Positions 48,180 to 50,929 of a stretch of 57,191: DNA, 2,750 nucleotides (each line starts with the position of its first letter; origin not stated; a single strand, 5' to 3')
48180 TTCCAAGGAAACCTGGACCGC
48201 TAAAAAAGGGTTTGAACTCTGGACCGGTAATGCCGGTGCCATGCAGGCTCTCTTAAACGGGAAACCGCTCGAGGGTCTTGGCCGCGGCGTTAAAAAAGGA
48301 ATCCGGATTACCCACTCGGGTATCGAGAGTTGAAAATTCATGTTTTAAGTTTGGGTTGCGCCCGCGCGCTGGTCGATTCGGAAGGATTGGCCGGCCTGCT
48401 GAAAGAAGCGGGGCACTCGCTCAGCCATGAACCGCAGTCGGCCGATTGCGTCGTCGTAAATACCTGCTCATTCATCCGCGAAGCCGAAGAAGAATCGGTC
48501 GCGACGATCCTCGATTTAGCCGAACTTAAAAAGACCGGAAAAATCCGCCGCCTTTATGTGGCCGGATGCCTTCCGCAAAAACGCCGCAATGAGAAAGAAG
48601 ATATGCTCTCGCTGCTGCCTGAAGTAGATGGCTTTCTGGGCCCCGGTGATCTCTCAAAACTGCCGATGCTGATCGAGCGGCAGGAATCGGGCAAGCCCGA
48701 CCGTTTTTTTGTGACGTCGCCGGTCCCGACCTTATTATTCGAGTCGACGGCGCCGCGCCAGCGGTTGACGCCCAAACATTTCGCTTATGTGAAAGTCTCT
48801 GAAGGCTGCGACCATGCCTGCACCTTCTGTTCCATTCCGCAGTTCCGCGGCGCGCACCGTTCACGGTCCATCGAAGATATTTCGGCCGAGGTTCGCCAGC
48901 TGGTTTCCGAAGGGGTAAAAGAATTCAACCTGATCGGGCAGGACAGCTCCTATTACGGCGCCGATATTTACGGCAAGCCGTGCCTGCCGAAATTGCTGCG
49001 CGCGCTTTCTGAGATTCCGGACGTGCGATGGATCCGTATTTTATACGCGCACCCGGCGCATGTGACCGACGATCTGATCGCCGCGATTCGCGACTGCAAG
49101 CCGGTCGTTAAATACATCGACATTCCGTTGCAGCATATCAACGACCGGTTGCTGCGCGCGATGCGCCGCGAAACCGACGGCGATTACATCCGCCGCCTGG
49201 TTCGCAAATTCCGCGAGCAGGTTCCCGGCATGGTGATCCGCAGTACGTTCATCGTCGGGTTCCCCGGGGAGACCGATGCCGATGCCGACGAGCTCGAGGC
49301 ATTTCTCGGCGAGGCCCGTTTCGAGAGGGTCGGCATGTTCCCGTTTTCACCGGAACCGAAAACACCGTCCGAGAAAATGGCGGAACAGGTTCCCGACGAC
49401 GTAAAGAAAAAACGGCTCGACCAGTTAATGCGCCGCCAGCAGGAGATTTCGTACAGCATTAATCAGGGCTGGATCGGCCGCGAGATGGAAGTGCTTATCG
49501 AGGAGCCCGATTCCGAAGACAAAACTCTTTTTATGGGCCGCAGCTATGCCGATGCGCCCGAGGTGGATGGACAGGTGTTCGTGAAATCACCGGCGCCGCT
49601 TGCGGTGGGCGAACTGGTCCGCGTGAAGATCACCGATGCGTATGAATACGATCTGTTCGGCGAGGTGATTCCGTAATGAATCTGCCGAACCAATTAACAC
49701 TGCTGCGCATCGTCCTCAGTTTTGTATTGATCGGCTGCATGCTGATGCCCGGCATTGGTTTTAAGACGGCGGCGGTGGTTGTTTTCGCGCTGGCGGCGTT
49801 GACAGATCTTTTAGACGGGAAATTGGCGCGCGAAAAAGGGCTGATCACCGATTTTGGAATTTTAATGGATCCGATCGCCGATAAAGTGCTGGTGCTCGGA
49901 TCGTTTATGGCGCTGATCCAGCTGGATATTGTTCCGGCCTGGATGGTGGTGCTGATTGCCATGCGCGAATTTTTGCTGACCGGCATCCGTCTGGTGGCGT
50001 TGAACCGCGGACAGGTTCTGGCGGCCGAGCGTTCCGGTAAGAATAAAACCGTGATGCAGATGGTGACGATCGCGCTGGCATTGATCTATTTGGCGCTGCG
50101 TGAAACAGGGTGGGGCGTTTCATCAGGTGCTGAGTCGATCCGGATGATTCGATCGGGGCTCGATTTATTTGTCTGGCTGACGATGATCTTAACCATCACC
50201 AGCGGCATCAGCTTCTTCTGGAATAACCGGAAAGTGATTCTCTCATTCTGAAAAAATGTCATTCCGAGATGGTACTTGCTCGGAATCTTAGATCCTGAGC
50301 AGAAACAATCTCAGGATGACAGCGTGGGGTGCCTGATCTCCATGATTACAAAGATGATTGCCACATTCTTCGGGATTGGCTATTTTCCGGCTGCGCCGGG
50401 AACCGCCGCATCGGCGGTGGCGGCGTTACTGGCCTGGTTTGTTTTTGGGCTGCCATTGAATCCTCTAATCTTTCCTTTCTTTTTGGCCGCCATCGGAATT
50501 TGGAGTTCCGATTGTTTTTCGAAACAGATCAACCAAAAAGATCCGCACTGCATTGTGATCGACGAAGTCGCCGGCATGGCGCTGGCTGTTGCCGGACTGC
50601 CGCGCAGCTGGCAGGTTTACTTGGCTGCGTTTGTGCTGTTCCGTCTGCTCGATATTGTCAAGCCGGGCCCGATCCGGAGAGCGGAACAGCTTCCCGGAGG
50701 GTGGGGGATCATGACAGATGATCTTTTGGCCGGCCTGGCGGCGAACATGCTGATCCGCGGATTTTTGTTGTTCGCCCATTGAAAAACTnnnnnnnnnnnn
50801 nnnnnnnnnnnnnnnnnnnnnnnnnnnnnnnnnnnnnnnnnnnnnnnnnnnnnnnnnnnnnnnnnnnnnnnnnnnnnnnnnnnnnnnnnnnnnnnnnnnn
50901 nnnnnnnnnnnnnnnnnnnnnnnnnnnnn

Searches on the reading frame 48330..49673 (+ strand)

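Call 27: search_protein_families(library=pfam, proteins=[window:48330-49673:+], max_evalue=0.001)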
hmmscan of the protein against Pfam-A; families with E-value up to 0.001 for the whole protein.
window:48330-49673:+ (448 aa): 4 families
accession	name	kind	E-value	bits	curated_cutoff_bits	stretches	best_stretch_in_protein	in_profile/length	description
PF04055.27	Radical_SAM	-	3.3e-26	92.9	29.5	1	155-325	2-165/166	Radical SAM superfamily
PF18693.7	TRAM_2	-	5e-24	84.7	27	1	382-447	1-63/63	TRAM domain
PF00919.26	UPF0004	-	9.9e-22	77.2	27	1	2-104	1-98/98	Uncharacterized protein family UPF0004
PF01938.26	TRAM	-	5e-08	33.1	21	1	382-447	4-61/61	TRAM domain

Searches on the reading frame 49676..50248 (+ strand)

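Call 27: search_protein_families(library=pfam, proteins=[window:49676-50248:+], max_evalue=0.001)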
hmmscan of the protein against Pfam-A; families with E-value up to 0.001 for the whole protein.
window:49676-50248:+ (191 aa): 1 family
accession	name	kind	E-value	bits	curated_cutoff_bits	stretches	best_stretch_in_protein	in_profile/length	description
PF01066.26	CDP-OH_P_transf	-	2.1e-38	132.6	22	1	1-152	1-138/152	CDP-alcohol phosphatidyltransferase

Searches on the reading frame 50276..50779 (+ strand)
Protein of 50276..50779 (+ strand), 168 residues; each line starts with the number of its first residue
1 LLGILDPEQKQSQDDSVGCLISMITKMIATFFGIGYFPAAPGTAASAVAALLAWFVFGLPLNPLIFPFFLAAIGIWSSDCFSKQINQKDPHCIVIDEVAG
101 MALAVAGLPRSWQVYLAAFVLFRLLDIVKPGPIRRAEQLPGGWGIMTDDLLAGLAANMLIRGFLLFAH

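Call 27: search_protein_families(library=pfam, proteins=[window:50276-50779:+], max_evalue=0.001)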
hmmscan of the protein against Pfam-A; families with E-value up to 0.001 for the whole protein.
window:50276-50779:+ (168 aa): 1 family
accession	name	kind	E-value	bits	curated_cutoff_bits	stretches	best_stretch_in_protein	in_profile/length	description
PF04608.18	PgpA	-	2.4e-42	144.6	28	1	27-162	1-139/141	Phosphatidylglycerophosphatase A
